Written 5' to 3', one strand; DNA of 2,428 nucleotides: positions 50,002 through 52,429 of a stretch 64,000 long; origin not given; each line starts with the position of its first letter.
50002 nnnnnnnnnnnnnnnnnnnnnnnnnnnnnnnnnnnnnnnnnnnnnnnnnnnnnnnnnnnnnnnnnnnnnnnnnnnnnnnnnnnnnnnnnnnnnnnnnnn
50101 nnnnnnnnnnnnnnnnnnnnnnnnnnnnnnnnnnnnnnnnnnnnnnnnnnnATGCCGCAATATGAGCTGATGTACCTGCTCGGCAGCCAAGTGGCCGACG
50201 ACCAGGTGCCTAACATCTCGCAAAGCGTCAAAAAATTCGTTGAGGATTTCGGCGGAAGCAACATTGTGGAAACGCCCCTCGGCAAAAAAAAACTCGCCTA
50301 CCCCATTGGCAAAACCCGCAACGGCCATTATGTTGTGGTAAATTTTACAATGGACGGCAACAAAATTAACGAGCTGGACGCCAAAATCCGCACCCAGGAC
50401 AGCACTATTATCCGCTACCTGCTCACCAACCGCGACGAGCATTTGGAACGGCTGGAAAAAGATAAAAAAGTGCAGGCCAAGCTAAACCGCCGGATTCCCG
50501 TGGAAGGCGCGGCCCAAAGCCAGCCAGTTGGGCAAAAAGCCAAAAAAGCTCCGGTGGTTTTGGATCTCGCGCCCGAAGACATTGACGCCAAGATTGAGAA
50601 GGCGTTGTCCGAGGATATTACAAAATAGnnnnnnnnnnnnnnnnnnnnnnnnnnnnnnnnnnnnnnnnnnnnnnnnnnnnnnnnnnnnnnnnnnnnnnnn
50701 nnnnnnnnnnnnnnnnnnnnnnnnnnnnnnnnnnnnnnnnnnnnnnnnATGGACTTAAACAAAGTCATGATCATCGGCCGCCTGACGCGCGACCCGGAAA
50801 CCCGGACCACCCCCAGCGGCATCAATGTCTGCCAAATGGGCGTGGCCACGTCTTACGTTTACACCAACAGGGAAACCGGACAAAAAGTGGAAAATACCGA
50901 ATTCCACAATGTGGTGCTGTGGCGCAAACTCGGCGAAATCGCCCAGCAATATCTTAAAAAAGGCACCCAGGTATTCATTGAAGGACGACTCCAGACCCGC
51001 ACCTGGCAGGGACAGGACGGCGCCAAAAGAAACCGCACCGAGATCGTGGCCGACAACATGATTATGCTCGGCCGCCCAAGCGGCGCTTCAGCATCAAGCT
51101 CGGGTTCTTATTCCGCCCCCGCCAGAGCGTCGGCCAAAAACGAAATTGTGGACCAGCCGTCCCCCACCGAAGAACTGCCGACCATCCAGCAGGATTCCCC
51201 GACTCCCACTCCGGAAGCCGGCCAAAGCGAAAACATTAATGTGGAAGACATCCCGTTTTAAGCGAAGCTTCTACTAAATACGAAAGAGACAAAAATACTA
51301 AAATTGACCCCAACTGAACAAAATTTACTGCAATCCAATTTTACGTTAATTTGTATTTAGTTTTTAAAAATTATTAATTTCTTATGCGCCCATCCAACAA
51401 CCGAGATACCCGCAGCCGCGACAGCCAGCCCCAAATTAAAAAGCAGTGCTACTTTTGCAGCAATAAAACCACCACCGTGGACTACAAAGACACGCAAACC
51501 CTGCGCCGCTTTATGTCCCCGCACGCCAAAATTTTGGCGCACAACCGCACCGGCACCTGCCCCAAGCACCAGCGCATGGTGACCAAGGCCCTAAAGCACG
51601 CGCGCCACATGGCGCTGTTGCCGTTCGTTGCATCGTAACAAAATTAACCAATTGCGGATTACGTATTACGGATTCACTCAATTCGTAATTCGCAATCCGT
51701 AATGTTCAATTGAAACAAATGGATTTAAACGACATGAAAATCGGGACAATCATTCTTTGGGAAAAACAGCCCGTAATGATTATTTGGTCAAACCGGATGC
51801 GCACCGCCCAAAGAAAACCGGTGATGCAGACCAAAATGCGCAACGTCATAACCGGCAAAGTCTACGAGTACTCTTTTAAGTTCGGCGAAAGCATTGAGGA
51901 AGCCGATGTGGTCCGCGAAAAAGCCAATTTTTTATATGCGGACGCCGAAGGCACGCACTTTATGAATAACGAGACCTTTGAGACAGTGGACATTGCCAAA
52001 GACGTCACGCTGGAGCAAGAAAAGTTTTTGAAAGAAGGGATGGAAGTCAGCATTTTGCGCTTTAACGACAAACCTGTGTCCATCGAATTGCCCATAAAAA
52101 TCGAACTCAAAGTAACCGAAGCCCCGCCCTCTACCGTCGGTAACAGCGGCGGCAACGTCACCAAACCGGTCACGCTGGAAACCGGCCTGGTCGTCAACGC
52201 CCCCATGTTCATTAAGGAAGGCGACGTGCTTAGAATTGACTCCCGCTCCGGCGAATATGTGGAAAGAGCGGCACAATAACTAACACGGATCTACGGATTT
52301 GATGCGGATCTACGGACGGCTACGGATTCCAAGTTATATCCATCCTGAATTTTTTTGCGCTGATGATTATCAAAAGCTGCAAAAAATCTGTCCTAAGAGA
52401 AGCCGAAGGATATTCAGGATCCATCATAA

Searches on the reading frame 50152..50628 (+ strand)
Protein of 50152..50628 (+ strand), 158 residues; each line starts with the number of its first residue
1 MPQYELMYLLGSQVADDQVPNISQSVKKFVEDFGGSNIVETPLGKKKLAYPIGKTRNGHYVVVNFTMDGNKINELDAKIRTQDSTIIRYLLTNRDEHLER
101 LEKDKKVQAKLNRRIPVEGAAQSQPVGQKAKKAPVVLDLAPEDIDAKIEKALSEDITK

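Call 15: search_protein_families(library=pfam, proteins=[window:50152-50628:+], max_evalue=0.001)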
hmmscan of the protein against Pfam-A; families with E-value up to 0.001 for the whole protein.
window:50152-50628:+ (158 aa): 1 family
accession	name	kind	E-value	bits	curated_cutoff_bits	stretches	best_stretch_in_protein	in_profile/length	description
PF01250.22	Ribosomal_S6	-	3.6e-21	75.6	27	1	3-92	1-89/90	Ribosomal protein S6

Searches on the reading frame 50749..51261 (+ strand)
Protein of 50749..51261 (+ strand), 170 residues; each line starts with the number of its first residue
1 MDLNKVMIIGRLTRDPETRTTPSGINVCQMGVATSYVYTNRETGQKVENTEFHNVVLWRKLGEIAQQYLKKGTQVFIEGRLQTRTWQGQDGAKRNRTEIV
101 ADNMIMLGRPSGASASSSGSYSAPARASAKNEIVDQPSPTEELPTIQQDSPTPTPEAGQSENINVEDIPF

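Call 15: search_protein_families(library=pfam, proteins=[window:50749-51261:+], max_evalue=0.001)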
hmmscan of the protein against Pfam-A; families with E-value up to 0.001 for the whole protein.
window:50749-51261:+ (170 aa): 1 family
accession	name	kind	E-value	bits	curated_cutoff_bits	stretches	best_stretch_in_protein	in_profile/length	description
PF00436.31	SSB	-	1.1e-36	125.4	26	1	3-107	1-104/104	Single-strand binding protein family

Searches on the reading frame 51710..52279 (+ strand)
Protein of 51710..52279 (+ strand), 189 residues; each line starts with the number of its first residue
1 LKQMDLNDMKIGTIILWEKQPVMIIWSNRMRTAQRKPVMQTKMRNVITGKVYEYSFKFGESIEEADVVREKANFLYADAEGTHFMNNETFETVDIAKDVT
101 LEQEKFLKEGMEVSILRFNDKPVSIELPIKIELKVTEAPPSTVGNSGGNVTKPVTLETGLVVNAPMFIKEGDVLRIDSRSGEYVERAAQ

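Call 15: search_protein_families(library=pfam, proteins=[window:51710-52279:+], max_evalue=0.001)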
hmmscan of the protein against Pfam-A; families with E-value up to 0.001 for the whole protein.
window:51710-52279:+ (189 aa): 3 families
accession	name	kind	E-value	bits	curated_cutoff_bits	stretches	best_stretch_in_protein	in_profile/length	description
PF09285.17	Elong-fact-P_C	-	2.8e-20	72.2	25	1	131-186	1-56/56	Elongation factor P, C-terminal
PF01132.26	EFP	-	5.9e-18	65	27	1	71-123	2-54/54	Elongation factor P (EF-P) OB domain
PF08207.18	EFP_N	-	3.3e-10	40.2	23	1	7-61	3-57/58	Elongation factor P (EF-P) KOW-like domain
